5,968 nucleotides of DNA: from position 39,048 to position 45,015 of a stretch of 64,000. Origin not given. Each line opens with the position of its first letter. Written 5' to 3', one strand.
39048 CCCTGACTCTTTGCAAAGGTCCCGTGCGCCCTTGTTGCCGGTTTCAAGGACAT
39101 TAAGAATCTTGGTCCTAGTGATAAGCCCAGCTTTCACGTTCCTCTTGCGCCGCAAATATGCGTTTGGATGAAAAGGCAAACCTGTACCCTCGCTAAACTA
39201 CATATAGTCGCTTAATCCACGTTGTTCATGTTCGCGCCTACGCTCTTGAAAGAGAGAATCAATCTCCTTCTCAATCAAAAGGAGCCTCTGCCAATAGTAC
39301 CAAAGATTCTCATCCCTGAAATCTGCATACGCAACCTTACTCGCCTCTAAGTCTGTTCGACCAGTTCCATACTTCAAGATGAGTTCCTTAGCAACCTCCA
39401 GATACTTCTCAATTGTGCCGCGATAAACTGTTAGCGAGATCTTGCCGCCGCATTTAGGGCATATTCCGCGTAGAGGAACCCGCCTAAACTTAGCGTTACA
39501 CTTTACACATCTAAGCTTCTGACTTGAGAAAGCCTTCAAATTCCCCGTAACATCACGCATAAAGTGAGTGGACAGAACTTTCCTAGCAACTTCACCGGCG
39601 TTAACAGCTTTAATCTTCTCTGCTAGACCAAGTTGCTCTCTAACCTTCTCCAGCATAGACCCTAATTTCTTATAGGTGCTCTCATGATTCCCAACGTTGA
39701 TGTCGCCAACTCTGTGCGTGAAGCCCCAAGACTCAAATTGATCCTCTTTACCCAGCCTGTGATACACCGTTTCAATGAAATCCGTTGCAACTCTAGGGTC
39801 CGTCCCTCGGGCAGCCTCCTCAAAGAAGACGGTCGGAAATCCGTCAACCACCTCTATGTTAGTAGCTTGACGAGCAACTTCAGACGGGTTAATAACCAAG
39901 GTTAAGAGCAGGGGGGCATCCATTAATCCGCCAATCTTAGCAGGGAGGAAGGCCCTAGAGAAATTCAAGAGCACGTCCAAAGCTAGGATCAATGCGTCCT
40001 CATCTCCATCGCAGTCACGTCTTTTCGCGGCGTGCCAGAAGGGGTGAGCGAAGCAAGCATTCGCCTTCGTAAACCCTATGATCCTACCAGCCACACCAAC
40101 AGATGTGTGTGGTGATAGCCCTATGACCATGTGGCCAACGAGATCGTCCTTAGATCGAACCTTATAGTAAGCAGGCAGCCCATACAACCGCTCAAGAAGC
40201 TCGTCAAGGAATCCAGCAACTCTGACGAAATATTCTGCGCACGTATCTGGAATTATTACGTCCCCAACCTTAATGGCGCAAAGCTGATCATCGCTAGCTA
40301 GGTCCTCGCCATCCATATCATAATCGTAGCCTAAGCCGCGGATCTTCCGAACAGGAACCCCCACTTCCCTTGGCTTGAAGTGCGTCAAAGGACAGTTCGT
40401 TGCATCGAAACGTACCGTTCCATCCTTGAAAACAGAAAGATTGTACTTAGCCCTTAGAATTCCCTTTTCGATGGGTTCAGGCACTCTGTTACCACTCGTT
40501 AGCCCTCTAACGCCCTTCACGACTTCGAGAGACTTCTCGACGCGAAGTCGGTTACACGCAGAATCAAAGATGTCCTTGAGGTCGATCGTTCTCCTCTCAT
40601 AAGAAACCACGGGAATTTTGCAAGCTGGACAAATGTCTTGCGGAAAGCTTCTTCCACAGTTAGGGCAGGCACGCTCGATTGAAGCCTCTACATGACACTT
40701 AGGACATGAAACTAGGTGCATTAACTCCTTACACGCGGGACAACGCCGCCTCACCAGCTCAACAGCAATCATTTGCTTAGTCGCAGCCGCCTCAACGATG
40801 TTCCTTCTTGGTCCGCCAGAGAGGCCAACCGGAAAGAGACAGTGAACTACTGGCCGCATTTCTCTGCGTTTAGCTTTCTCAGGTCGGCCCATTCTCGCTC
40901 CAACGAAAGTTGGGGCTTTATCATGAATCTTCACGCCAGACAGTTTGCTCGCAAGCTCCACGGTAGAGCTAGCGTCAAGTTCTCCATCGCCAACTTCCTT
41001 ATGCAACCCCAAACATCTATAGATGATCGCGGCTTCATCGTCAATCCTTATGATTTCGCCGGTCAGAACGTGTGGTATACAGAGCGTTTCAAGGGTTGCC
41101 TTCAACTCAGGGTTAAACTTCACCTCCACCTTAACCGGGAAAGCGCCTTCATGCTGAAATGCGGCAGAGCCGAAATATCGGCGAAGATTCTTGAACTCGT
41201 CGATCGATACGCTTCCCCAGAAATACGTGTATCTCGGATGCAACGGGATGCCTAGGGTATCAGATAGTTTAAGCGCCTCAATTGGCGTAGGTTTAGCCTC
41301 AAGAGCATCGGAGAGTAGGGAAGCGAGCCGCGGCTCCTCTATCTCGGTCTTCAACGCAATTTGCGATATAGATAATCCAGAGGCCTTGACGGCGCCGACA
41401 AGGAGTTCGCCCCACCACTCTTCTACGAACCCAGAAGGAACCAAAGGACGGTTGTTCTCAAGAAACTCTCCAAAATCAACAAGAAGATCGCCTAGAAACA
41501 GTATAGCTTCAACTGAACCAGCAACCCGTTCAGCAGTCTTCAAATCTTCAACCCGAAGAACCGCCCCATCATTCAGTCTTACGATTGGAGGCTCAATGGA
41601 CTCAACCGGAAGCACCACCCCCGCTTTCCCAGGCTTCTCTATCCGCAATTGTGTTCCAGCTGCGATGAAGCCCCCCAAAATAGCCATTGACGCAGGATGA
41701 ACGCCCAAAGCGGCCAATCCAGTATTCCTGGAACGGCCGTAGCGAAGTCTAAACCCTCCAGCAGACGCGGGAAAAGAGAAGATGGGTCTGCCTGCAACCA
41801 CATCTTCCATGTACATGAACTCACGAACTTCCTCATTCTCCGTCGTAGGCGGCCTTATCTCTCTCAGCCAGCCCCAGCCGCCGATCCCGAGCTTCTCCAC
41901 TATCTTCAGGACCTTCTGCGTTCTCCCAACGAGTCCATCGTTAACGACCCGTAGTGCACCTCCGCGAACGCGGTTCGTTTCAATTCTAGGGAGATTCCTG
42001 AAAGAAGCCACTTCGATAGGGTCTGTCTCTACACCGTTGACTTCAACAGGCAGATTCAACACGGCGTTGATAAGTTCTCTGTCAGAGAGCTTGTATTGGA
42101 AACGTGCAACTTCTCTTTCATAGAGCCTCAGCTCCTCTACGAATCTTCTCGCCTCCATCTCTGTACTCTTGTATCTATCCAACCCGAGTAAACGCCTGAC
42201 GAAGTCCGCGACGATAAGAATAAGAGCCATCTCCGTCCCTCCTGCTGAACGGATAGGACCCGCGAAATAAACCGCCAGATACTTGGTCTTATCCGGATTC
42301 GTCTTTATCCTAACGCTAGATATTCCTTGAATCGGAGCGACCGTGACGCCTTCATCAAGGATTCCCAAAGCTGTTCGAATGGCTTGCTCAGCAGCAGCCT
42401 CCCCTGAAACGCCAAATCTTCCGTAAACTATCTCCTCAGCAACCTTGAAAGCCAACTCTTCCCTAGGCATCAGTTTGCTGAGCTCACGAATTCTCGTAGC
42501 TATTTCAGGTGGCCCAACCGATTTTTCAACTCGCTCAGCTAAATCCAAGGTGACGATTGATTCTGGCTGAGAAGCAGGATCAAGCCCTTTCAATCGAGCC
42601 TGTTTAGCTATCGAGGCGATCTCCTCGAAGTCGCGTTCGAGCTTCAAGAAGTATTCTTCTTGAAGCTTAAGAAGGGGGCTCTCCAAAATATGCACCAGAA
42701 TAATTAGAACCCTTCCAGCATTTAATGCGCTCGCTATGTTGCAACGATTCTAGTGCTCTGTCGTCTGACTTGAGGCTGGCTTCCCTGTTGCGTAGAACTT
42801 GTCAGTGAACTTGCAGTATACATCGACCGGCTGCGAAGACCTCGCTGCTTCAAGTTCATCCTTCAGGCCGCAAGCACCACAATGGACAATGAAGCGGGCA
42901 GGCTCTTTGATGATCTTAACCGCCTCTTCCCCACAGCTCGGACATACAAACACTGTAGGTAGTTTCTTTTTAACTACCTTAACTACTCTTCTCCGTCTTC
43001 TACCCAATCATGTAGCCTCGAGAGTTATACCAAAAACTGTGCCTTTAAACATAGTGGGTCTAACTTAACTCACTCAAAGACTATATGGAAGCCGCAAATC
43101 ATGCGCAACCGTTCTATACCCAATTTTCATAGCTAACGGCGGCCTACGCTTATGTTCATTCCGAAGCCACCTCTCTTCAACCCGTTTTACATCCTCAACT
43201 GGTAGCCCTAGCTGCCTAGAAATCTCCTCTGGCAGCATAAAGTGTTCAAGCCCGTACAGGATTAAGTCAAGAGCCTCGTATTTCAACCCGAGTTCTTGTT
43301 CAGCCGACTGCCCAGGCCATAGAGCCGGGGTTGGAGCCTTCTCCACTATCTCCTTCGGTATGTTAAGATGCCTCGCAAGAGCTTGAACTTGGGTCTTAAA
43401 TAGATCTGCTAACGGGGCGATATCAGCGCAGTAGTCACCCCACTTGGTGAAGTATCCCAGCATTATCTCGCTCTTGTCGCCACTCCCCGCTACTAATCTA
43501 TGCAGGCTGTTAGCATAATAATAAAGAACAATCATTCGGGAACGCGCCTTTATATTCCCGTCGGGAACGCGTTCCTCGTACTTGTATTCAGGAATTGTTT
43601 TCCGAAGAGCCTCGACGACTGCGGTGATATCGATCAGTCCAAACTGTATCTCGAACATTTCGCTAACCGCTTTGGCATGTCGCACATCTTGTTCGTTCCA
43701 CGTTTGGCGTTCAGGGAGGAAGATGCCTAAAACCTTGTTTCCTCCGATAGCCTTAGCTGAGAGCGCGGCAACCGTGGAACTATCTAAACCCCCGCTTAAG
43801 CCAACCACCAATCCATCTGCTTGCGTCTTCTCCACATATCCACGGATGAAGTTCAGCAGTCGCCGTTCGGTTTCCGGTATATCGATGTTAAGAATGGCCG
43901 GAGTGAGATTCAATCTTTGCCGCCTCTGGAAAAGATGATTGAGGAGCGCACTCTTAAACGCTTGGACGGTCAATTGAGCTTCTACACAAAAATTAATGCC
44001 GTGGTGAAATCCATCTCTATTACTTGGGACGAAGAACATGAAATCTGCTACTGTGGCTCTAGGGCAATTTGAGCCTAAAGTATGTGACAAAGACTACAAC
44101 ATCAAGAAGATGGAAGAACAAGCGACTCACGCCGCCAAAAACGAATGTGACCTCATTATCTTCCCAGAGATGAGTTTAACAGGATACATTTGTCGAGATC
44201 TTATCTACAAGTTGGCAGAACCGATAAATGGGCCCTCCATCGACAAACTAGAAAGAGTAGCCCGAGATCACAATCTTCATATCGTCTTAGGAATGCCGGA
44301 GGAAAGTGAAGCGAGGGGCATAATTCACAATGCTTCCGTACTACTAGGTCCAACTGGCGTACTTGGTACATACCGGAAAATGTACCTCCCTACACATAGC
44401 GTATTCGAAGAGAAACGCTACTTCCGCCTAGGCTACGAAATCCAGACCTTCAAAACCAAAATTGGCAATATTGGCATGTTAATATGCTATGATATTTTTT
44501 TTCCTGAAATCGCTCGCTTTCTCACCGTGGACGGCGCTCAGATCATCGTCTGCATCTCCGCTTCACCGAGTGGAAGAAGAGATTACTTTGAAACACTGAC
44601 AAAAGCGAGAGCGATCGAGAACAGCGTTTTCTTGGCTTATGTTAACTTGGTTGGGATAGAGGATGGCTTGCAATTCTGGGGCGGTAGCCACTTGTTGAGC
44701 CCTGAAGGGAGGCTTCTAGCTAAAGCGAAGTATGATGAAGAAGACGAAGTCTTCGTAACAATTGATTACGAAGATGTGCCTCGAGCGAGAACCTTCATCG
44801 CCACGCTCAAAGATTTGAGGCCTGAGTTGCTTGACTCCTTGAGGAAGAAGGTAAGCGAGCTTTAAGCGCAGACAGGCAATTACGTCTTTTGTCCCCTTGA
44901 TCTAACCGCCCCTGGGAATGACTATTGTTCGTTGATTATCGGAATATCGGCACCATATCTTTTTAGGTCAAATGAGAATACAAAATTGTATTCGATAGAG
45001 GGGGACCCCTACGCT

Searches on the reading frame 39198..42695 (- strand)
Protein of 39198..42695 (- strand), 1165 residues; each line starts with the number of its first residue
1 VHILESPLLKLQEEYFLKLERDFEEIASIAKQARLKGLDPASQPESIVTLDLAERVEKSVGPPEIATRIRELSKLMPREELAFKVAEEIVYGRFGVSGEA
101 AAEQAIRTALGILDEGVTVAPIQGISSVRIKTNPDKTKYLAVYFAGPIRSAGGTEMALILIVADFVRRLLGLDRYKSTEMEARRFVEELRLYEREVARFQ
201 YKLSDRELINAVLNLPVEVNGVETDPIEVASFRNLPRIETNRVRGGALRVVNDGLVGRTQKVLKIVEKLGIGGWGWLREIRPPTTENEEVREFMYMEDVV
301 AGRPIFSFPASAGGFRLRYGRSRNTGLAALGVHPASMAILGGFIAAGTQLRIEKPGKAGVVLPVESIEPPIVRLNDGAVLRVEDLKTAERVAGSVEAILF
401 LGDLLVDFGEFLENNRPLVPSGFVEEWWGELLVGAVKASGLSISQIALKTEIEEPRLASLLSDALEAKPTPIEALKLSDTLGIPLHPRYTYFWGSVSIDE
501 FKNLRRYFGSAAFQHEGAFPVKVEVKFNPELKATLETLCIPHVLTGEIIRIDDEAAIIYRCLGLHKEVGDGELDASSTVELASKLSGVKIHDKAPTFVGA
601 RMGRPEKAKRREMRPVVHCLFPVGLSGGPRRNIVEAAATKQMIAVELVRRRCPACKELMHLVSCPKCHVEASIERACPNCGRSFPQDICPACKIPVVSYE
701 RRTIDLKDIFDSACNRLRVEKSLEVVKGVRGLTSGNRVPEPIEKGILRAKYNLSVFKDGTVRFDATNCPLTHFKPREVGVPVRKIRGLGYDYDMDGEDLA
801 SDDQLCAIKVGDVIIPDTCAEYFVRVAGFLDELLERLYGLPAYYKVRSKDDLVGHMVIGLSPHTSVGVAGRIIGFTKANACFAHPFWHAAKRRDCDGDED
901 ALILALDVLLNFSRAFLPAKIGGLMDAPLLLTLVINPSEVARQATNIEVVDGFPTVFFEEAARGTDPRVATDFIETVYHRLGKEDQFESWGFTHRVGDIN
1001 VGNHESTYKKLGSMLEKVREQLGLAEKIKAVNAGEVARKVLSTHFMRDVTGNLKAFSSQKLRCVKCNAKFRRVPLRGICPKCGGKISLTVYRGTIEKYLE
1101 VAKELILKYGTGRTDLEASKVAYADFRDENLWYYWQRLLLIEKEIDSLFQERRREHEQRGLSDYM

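Call 6: search_protein_families(library=pfam, proteins=[window:39198-42695:-])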
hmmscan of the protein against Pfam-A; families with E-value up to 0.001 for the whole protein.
window:39198-42695:- (1165 aa): 3 families
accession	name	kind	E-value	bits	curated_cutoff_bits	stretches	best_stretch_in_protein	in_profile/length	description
PF24846.1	PolC_DP2_cat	-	5.5e-126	420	24.3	1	722-1017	4-299/299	DNA polymerase II large subunit DP2, catalytic domain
PF24844.1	PolC_DP2_central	-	8.8e-124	413.6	24.3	1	294-683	13-369/372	DNA polymerase II large subunit DP2, central domain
PF03833.19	PolC_DP2_N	-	1e-98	330.3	24.3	1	14-280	1-268/271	DNA polymerase II large subunit DP2, N-terminal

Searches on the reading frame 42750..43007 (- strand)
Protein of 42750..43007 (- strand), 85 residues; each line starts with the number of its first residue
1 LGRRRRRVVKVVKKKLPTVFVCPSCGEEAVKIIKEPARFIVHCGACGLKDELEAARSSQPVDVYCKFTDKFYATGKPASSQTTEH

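Call 72: search_protein_families(library=pfam, proteins=[window:42750-43007:-], max_evalue=1)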
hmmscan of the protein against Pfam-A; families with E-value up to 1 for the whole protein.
window:42750-43007:- (85 aa): 22 families
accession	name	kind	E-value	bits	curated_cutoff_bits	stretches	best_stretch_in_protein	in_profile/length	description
PF05129.18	Zn_ribbon_Elf1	-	6.5e-16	58.6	29.8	1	2-72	1-78/79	Transcription elongation factor Elf1 like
PF14354.12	Lar_restr_allev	-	0.00037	21.1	28.6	1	22-50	6-35/58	Restriction alleviation protein Lar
PF09526.16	DUF2387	-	0.00082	19.8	25.9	1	18-59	7-47/72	Probable metal-binding protein (DUF2387)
PF12760.12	Zn_ribbon_IS1595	-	0.0016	18.8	25.4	1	18-47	17-44/46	Transposase zinc-ribbon domain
PF01873.23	eIF-5_eIF-2B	-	0.002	18.5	27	1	19-48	87-116/117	Domain found in IF2B/IF5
PF01780.25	Ribosomal_L37ae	-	0.0068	16.9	21.9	1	2-47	16-58/85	Ribosomal L37ae protein family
PF20120.5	DUF6510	-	0.016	15.5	26.4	1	10-44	42-76/86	Family of unknown function (DUF6510)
PF08271.17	Zn_Ribbon_TF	-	0.019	15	29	1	20-51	1-30/43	TFIIB zinc-binding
PF09723.15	Zn_ribbon_8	-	0.021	15.2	34.4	1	21-32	28-40/41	Zinc ribbon domain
PF07282.18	Cas12f1-like_TNB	-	0.026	15.1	26.3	1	5-49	15-49/60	Cas12f1-like, TNB domain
PF19769.4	CPxCG_zf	-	0.047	13.9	27.2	1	22-48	1-31/183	CPxCG-related zinc finger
PF13248.11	Zn_ribbon_3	-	0.062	13.2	27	0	21-27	4-10/26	zinc-ribbon domain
PF06689.19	zf-C4_ClpX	-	0.071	13.5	27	1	2-35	7-39/39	ClpX C4-type zinc finger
PF00301.25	Rubredoxin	-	0.073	13.6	23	1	15-28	30-43/47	Rubredoxin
PF01783.29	Ribosomal_L32p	-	0.078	13.6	21.3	1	3-27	12-34/56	Ribosomal L32p protein family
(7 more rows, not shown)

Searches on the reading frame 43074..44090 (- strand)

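Call 6: search_protein_families(library=pfam, proteins=[window:43074-44090:-])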
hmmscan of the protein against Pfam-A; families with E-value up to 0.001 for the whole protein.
window:43074-44090:- (338 aa): 3 families
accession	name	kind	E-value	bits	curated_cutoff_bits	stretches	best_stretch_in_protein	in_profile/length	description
PF02540.23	NAD_synthase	-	3.7e-81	272.3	21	1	77-318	4-242/242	NAD synthase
PF03054.22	tRNA_Me_trans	-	9.3e-05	22.6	20.6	1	94-156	3-73/202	tRNA methyl transferase HUP domain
PF06508.19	QueC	-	0.0001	22.3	22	1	95-163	3-68/210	Queuosine biosynthesis protein QueC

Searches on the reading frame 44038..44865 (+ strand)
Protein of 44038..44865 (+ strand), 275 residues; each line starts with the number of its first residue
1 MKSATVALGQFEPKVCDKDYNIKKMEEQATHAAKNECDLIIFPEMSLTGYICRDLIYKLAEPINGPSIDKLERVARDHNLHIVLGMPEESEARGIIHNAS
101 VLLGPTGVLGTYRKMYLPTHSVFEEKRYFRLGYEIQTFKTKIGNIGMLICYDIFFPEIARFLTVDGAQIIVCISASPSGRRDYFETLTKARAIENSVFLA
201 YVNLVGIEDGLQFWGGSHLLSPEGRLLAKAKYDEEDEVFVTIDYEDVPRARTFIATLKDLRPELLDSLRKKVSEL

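Call 6: search_protein_families(library=pfam, proteins=[window:44038-44865:+])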
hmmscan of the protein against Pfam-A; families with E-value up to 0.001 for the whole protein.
window:44038-44865:+ (275 aa): 1 family
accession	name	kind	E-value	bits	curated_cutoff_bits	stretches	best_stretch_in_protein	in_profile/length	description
PF00795.27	CN_hydrolase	-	2.6e-57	194.5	23.2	1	5-250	1-254/256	Carbon-nitrogen hydrolase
